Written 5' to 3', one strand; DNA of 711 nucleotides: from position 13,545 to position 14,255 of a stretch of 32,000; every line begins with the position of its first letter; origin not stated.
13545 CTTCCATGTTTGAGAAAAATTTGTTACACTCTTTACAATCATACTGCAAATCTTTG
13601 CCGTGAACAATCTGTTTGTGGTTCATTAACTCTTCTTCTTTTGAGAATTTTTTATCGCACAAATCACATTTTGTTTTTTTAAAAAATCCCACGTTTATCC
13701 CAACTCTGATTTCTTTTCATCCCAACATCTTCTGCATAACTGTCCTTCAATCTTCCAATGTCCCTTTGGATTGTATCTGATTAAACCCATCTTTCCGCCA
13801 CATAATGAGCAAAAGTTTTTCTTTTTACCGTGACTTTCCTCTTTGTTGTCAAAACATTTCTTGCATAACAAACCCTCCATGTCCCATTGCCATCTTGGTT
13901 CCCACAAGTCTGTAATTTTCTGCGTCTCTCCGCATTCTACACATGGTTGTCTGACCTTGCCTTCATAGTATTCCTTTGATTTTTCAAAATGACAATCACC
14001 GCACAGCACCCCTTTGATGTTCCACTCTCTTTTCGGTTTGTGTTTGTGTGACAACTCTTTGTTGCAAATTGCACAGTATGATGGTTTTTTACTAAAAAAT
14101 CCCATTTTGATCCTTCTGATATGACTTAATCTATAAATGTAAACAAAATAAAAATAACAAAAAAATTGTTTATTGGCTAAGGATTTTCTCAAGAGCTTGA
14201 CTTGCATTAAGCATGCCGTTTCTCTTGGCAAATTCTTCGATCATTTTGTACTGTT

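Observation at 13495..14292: Co-directional trio of tiny putative nucleic-acid-binding proteins: RHH-like (40 aa), triple zinc-ribbon repeat (137 aa), tandem classical C2H2 fingers (65 aa)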

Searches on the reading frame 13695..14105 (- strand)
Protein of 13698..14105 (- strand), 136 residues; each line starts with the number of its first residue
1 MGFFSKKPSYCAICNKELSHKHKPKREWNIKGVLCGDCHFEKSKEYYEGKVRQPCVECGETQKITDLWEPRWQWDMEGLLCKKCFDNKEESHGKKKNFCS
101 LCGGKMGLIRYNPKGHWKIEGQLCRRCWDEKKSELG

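Call 3: search_protein_families(library=pfam, proteins=[window:13698-14105:-], max_evalue=1)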
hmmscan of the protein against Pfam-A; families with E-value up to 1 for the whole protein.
seq(136 aa): 10 families
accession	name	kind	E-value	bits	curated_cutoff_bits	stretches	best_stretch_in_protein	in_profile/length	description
PF14471.11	DUF4428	-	0.002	18.4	27.8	2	99-129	2-28/51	Domain of unknown function (DUF4428)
PF14260.11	zf-C4pol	-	0.022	15.4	28.9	0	55-92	1-24/70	C4-type zinc-finger of DNA polymerase delta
PF00253.27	Ribosomal_S14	-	0.028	14.6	27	0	88-110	7-29/54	Ribosomal protein S14p/S29e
PF14522.11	Cytochrome_C7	-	0.036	14.3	24.8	1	9-58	14-65/67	Cytochrome c7 and related cytochrome c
PF09297.16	Zn_ribbon_NUD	-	0.059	13.5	24.8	1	97-109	4-16/32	NADH pyrophosphatase zinc ribbon domain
PF19335.5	HMBD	-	0.098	13.1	23.6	0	5-21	12-28/28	Heavy metal binding domain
PF14447.12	Prok-RING_4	-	0.13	12.6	27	0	99-133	1-30/46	Prokaryotic RING finger family 4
PF23550.1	zf_Tbcl_Rhp7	-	0.14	12.1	27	0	77-84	26-33/39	DNA repair protein rhp7 treble clef domain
PF18912.6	DZR_2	-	0.62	10.4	27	0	75-127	18-55/56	Double zinc ribbon domain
PF14537.11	Cytochrom_c3_2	-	0.82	10.6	25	1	31-102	5-77/79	Cytochrome c3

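Call 4: search_protein_families(library=ncbifam, proteins=[window:13698-14105:-], max_evalue=1)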
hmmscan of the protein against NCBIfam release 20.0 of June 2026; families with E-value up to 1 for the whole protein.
seq(136 aa): 5 families
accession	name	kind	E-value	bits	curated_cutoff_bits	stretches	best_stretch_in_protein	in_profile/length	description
NF004424.0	PRK05766.1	equivalog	0.0013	18.5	54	1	88-136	8-49/54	30S ribosomal protein S14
NF047912.1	ECs_2282_CxxC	subfamily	0.0043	16.9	37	1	11-44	5-39/60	ECs_2282 family putative zinc-binding protein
NF041916.1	RING_SCO0854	equivalog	0.054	11.6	600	1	52-104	112-152/842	MXAN_6230/SCO0854 family RING domain-containing protein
TIGR03508.1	decahem_SO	subfamily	0.067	12.6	192.2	1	6-90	68-155/258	DmsE family decaheme c-type cytochrome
NF008261.0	PRK11032.1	equivalog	0.12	12.4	183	1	33-62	125-152/160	zinc ribbon-containing protein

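Call 6: find_homologous_proteins(query=window:13698-14105:-)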
Query seq(136 aa) (136 aa): 244 proteins with E <= 0.001 among 246 candidates; the best 120 are listed.
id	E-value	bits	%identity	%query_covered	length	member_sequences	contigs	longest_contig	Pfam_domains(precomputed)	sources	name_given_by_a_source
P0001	2.3e-81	289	88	100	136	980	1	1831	-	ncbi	ncbi:MAG: hypothetical protein ACE5RC_07305 [Nitrosopumilus sp.]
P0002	2.4e-78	280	85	100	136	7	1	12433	-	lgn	-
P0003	3.5e-76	273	82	100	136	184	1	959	-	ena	-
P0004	7.2e-76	272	81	100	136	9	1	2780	-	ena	-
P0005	9.7e-76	271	81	100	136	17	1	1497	-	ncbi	-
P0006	1.1e-75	271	81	100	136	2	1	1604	-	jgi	-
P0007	3.9e-75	269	80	100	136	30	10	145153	-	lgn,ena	-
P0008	3.4e-74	266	82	100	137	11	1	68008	-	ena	-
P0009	3.6e-74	266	81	100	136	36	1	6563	-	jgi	-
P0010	5.3e-74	265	81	100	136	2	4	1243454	-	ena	-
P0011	5.9e-74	265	79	100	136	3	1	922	-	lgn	-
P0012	6.5e-74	265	78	100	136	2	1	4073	PF14471.12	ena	-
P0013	3.2e-73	263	77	100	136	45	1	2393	-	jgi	-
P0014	3.6e-73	263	79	100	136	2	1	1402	-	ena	-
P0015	4.0e-73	263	78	100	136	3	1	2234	-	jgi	-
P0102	2.8e-59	218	64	100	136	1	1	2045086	-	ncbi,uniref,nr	ncbi:multiple Zn finger protein [Cenarchaeum symbiosum A]|uniref:Multiple Zn finger protein n=1 Tax=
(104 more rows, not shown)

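Call 8: find_related_loci(query=A1, collection=genome_contigs, flank=4000)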
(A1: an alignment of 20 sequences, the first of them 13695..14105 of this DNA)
Query A1 (136 aa) in genome_contigs; peptide patterns used: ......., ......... (x = any residue, [..] = any of these).
503 stretches matched a pattern; 372 encode a relative of the query (tblastn E <= 1e-3); the best 80 are kept; 80 distinct loci.
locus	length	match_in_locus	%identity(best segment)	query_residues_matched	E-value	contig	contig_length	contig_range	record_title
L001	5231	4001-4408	93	1-136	9e-84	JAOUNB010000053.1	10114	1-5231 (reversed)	MAG: Nitrosopumilus sp. isolate 8_1_July_SF_Bin59 8_1_July_SF_Bin59_scaffold_2880_c1, whole genome shotgun sequence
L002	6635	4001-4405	93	1-135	6e-83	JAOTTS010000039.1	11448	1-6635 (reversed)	MAG: Nitrosopumilus sp. isolate 13_July_SF_Bin28 13_July_SF_Bin28_scaffold_2313_c1, whole genome shotgun sequence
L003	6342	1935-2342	90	1-136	3e-82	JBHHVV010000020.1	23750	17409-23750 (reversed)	MAG: Nitrosopumilus sp. isolate S.4.sp1_bin.32 NODE_629_length_23750_cov_13.753999, whole genome shotgun sequence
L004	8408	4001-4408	90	1-136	4e-81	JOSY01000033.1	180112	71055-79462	Marine Group I thaumarchaeote SCGC AAA799-D11 AAA799D11_65, whole genome shotgun sequence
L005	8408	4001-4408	90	1-136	4e-81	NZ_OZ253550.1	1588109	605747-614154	MAG: Nitrosopumilus sp. isolate b6ab8db1-e288-4189-af5a-9604fbca7118 chromosome 1, complete sequence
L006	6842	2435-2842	88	1-136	6e-81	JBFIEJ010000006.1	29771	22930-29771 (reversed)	MAG: Nitrosopumilus sp. isolate Mix_sand11.2021.09.D.78 k141_2714647_length_29771_cov_23.2533, whole genome shotgun sequ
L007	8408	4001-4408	89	1-136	1e-80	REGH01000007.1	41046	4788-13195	MAG: Nitrosopumilus sp. isolate GoM_MAG4 NODE_207_length_41046_cov_13.942569, whole genome shotgun sequence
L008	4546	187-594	90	1-136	9e-81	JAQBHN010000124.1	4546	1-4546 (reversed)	MAG: Nitrososphaerota archaeon isolate MAG_454_bin-12 454_bin-12_ctg-124, whole genome shotgun sequence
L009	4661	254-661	88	1-136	1e-80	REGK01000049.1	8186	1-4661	MAG: Nitrosopumilus sp. isolate GoM_MAG6 NODE_4977_length_8186_cov_28.346197, whole genome shotgun sequence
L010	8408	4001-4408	89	1-136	2e-80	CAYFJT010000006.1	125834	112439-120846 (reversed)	MAG TPA_asm: uncultured Nitrosopumilaceae archaeon isolate ERP019367_co1_134 genome assembly, contig: NODE_202_length_12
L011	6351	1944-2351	89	1-136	2e-80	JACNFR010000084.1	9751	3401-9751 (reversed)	MAG: Nitrosopumilus sp. isolate NIOZ-UU107 NIOZ-UU_NODE_8756_length_9751_cov_67.5025, whole genome shotgun sequence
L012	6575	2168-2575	88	1-136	3e-80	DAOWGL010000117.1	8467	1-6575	MAG TPA_asm: Nitrosopumilus sp. isolate CSMAG_1990 CSMAG_1990_k141_3350677_length_8467_cov_256.0000, whole genome shotgu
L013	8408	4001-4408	89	1-136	3e-80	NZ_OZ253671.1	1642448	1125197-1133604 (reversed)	MAG: Nitrosopumilus sp. isolate a7174fe6-efbc-48e7-936d-e4c6e82819a1 chromosome 1, complete sequence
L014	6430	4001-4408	88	1-136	3e-80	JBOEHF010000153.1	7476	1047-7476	MAG: Nitrosopumilus sp. isolate PBStha1 PBS13d_contig_23441, whole genome shotgun sequence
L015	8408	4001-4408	88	1-136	3e-80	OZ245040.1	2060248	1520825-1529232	MAG: Nitrosopumilus sp. isolate aa22790b-0d10-49fa-8547-5ba004503ecc genome assembly, chromosome: 1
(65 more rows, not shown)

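Call 17: search_protein_representatives(alignment_id=A1)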
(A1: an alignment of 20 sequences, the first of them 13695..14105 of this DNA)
Query: 20 sequences, 136 profile positions. Proteins with E-value up to 0.001 (for the whole library): 124; up to 1e-10: 78; up to 1e-30: 14. The best 124 are listed.
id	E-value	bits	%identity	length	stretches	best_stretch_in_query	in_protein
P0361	1.8e-59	216.1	-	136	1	1-136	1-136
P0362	7.8e-52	191.4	-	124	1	13-136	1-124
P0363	1.9e-42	161.0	-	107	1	30-136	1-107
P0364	4.6e-40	153.3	-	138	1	2-135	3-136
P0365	1.1e-39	152.0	-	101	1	1-81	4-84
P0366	1.8e-39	151.4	-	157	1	2-132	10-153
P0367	5.1e-39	149.9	-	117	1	44-135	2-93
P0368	1.5e-35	138.6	-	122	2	1-71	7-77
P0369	5.3e-35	136.9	-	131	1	1-97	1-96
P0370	1.1e-34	135.9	-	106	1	10-103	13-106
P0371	2.5e-33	131.5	-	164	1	6-134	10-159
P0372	1.3e-32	129.1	-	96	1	31-101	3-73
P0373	7.8e-32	126.6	-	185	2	47-134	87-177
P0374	2.3e-31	125.1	-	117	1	2-85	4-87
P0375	1.1e-30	122.9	-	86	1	1-84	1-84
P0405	3.1e-17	79.4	-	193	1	53-135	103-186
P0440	1.6e-10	57.6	-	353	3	90-130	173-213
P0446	1.2e-08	51.6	-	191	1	7-55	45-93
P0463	4.3e-05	40.0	-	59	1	6-50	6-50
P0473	2.6e-04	37.5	-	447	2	90-132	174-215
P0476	3.4e-04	37.1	-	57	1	7-51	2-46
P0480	5.1e-04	36.5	-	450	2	7-43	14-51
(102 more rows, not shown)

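Call 19: search_protein_families(library=pfam, proteins=[P0440, P0473, P0480, P0446, P0463, P0476, P0371, P0366, P0405], max_evalue=0.1)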
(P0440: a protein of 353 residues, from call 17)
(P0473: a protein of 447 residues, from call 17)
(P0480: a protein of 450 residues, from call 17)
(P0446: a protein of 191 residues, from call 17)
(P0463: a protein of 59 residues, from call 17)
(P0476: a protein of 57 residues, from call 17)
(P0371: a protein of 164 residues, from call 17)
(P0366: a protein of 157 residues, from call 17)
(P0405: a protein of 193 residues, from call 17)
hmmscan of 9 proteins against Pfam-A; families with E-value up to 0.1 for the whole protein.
P0440 (353 aa): 4 families
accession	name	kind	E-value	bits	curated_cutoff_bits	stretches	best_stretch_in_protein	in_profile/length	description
PF11605.14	Vps36_ESCRT-II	-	0.0021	18.7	24.1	1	311-348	33-70/92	Vacuolar protein sorting protein 36 Vps36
PF00412.28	LIM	-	0.003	18.2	22.9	0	241-265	21-45/58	LIM domain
PF02945.21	Endonuclease_7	-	0.012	15.9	23.6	1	176-217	20-65/82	Recombination endonuclease VII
PF23550.1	zf_Tbcl_Rhp7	-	0.03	14.3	27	1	180-214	5-37/39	DNA repair protein rhp7 treble clef domain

P0473 (447 aa): 5 families
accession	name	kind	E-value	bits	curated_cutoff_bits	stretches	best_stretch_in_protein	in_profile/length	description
PF09851.14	SHOCT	-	1.4e-06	28.3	27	1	420-446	1-27/28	Short C-terminal domain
PF02893.26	GRAM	-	2.5e-05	24.5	23.6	1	279-333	31-79/112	GRAM domain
PF14471.11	DUF4428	-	0.00013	22.2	27.8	1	183-213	2-29/51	Domain of unknown function (DUF4428)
PF04983.23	RNA_pol_Rpb1_3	-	0.00055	20.3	28.9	1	83-215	2-131/162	RNA polymerase Rpb1, domain 3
PF02318.22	FYVE_2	-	0.0077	16.8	27.2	1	166-228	40-103/118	FYVE-type zinc finger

P0480 (450 aa): 2 families
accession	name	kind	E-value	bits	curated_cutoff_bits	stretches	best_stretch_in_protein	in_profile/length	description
PF09851.14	SHOCT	-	9.2e-06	25.7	27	1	422-446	1-25/28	Short C-terminal domain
PF13127.11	DUF3955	-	0.06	13.7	22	0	338-357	19-37/59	Protein of unknown function (DUF3955)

P0446 (191 aa): 4 families
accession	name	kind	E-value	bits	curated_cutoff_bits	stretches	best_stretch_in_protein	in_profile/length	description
PF09851.14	SHOCT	-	9.9e-06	25.6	27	1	169-190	6-27/28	Short C-terminal domain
PF03854.20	zf-P11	-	0.064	13.4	25.6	1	32-56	20-45/50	P-11 zinc finger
PF10176.14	NEDD4_Bsd2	-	0.066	13.9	24.7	0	116-159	93-128/130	NEDD4/Bsd2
PF13920.12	zf-C3HC4_3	-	0.066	13.5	27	1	34-58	24-48/49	Zinc finger, C3HC4 type (RING finger)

P0463 (59 aa): 1 family
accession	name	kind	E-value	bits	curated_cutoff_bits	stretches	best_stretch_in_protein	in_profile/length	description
PF23550.1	zf_Tbcl_Rhp7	-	0.025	14.6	27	1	8-41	4-36/39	DNA repair protein rhp7 treble clef domain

P0476 (57 aa): 3 families
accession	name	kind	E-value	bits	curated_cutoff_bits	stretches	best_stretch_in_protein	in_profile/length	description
PF14471.11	DUF4428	-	0.0044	17.3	27.8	0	6-36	2-29/51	Domain of unknown function (DUF4428)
PF24734.1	DUF7685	-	0.011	16.1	27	1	26-41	21-39/43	Domain of unknown function (DUF7685)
PF23477.1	zf_Tbcl_2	-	0.02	15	27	1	5-37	7-36/37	Probable treble clef zinc finger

P0371 (164 aa): 3 families
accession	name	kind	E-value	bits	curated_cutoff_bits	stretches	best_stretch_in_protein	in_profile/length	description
PF14471.11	DUF4428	-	0.0025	18.1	27.8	0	124-153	2-27/51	Domain of unknown function (DUF4428)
PF14522.11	Cytochrome_C7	-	0.0072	16.6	24.8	0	117-159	9-54/67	Cytochrome c7 and related cytochrome c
PF19108.5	DUF5795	-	0.041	14.4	27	0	12-45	36-69/74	Family of unknown function (DUF5795)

P0366 (157 aa): 9 families
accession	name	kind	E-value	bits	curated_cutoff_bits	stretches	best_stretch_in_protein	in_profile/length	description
PF14522.11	Cytochrome_C7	-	0.00019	21.6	24.8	1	67-123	10-65/67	Cytochrome c7 and related cytochrome c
PF14471.11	DUF4428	-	0.00023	21.4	27.8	1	120-151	2-29/51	Domain of unknown function (DUF4428)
PF23550.1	zf_Tbcl_Rhp7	-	0.0019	18.1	27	0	118-149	5-34/39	DNA repair protein rhp7 treble clef domain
PF14260.11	zf-C4pol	-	0.0044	17.7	28.9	0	20-76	1-48/70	C4-type zinc-finger of DNA polymerase delta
PF03966.22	Trm112p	-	0.0053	17.1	22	1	73-105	10-31/40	Trm112p-like protein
PF14537.11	Cytochrom_c3_2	-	0.012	16.5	25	1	40-123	5-77/79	Cytochrome c3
PF04570.20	zf-FLZ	-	0.027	14.4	23.4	0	108-128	4-24/54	zinc-finger of the FCS-type, C2-C2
PF02565.21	RecO_C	-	0.073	13.3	22.1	0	117-154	68-101/157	Recombination protein O C terminal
PF17032.10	Zn_ribbon_15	-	0.098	13.9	28.9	0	3-123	23-72/73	zinc-ribbon family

P0405 (193 aa): 0 families

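Call 31: predict_structure(alignment_id=A1)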
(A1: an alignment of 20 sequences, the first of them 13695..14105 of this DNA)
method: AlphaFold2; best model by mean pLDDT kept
length: 136 residues; sequences in the alignment: 20
mean_pLDDT: 81.7   pTM: 0.53
mean pLDDT of the five models: 81.7, 81.4, 80.6, 80.6, 74.7
residues with pLDDT >= 90: 3; 70-90: 121; 50-70: 9; < 50: 3
segments of 3 or more residues with pLDDT < 50: 1-3
pLDDT, mean of each block of 10 residues (from residue 1): 64 86 80 86 78 83 81 71 87 85 84 86 89 83
secondary structure, 60 per line:
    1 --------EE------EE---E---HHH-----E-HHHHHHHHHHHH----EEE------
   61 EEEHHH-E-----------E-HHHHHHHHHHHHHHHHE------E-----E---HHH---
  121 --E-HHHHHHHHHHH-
elements in order: H36-47 E52-54 E61-63 H82-97 H125-135

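Call 35: fold_search(model_id=the predicted structure, library=pdb)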
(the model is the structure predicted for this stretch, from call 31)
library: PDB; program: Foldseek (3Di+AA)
matches with E <= 10: 473; with E <= 0.001: 0
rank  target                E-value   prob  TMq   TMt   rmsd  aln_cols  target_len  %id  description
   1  2xjz_B                3.4e-03  0.84  0.20  0.22  11.0       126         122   10  Crystal structure of the LMO2:LDB1-LID complex, C2 crystal form (released 2010-07-21)
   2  2xjy_A                5.1e-03  0.84  0.22  0.22  11.2       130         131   11  Crystal structure of the LMO2:LDB1-LID complex, P21 crystal form (released 2010-07-21)
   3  1rut                  5.4e-03  0.60  0.22  0.19  11.1       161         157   12  Complex of LMO4 LIM domains 1 and 2 with the ldb1 LID domain (released 2004-10-12)
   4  3mmk_B                1.1e-02  0.90  0.27  0.24   8.8       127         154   12  The structural basis for partial redundancy in a class of transcription factors, the lim-homeodomain proteins, in neur (released 2011-07-13)
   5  6wi8_B                1.5e-02  0.44  0.21  0.15  16.6       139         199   16  Inhibitor compound-induced confrontational change in Ring1b-Bmi1 domain structure (released 2021-04-14)
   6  9f5b                  1.6e-02  0.41  0.22  0.18  11.5       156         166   13  Identification of zinc ions in LMO4. (released 2024-10-02)
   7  3mmk_A                1.8e-02  0.75  0.26  0.24   9.2       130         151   15  The structural basis for partial redundancy in a class of transcription factors, the lim-homeodomain proteins, in neur (released 2011-07-13)
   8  2xjz_D                1.8e-02  0.54  0.22  0.23  10.0       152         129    9  Crystal structure of the LMO2:LDB1-LID complex, C2 crystal form (released 2010-07-21)
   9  2xjz_A                2.8e-02  0.47  0.21  0.22  11.2       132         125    9  Crystal structure of the LMO2:LDB1-LID complex, C2 crystal form (released 2010-07-21)
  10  2rgt_A                3.0e-02  0.60  0.21  0.20  11.4       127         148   13  Crystal Structure of Lhx3 LIM domains 1 and 2 with the binding domain of Isl1 (released 2008-08-12)
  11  7d2t_D                3.0e-02  0.41  0.21  0.22   9.6       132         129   19  Crystal structure of Rsu1/PINCH1_LIM45C complex (released 2021-02-24)
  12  2xjz_E                3.7e-02  0.47  0.22  0.23  10.8       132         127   10  Crystal structure of the LMO2:LDB1-LID complex, C2 crystal form (released 2010-07-21)
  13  2xjz_C                3.9e-02  0.44  0.21  0.24  10.9       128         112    9  Crystal structure of the LMO2:LDB1-LID complex, C2 crystal form (released 2010-07-21)
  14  8ikv_C                4.5e-02  0.30  0.24  0.12  13.6       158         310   13  pUbl depleted phospho-Parkin(K211N,R163D) in complex with pUb (released 2024-09-11)
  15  2ypa_C                5.1e-02  0.38  0.21  0.22  12.0       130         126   11  Structure of the SCL:E47:LMO2:LDB1 complex bound to DNA (released 2013-07-31)
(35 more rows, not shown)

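Call 37: search_protein_families(library=phrogs, proteins=[window:13698-14105:-], max_evalue=5)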
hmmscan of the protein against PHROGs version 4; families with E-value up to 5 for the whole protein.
seq(136 aa): 6 families
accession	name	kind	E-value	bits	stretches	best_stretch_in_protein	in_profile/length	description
phrog_888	-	unknown function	0.00013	22.8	2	1-44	1-40/271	-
phrog_2633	-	DNA, RNA and nucleotide metabolism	0.068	14.3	2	6-39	80-116/142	endonuclease VII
phrog_15921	-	unknown function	0.24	13.1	0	78-98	15-35/79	-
phrog_19044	-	unknown function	0.36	12.1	1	97-130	89-121/123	-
phrog_24430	-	unknown function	0.73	10.6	0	94-108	24-38/62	-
phrog_1494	-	unknown function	0.98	9.6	1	3-26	194-217/226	-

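Call 41: find_related_loci(query=A5, collection=metagenome_contigs, flank=4000)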
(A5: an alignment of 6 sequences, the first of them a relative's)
Query A5 (164 aa) in metagenome_contigs; peptide patterns used: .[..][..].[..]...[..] (x = any residue, [..] = any of these).
600 stretches matched a pattern (row limit reached: there are more); 410 encode a relative of the query (tblastn E <= 1e-3); the best 80 are kept; 80 distinct loci.
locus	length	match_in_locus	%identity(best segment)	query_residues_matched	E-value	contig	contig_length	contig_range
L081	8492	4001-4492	87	1-164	4e-97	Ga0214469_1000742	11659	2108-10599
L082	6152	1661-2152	87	1-164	7e-97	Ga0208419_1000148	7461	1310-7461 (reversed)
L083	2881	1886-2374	80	1-163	6e-90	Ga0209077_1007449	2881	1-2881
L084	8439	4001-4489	76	1-163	4e-82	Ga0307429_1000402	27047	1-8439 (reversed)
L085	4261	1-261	92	15-164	1e-51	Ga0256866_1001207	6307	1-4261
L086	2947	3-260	91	15-163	1e-50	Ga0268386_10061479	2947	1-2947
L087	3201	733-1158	48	9-164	3e-44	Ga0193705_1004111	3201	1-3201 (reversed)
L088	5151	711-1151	43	14-161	4e-43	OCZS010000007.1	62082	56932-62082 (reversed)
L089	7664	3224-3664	42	14-161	7e-43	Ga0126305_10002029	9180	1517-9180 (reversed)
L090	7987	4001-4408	47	13-157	5e-42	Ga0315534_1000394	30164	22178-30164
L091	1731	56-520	42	3-161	1e-42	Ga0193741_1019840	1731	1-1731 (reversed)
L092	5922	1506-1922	46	10-157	1e-41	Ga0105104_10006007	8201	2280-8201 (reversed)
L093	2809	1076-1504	46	6-157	9e-42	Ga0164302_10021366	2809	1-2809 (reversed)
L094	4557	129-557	47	6-157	2e-41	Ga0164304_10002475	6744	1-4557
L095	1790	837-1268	39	1-159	2e-41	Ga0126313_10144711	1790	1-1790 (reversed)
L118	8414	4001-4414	38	15-158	4e-38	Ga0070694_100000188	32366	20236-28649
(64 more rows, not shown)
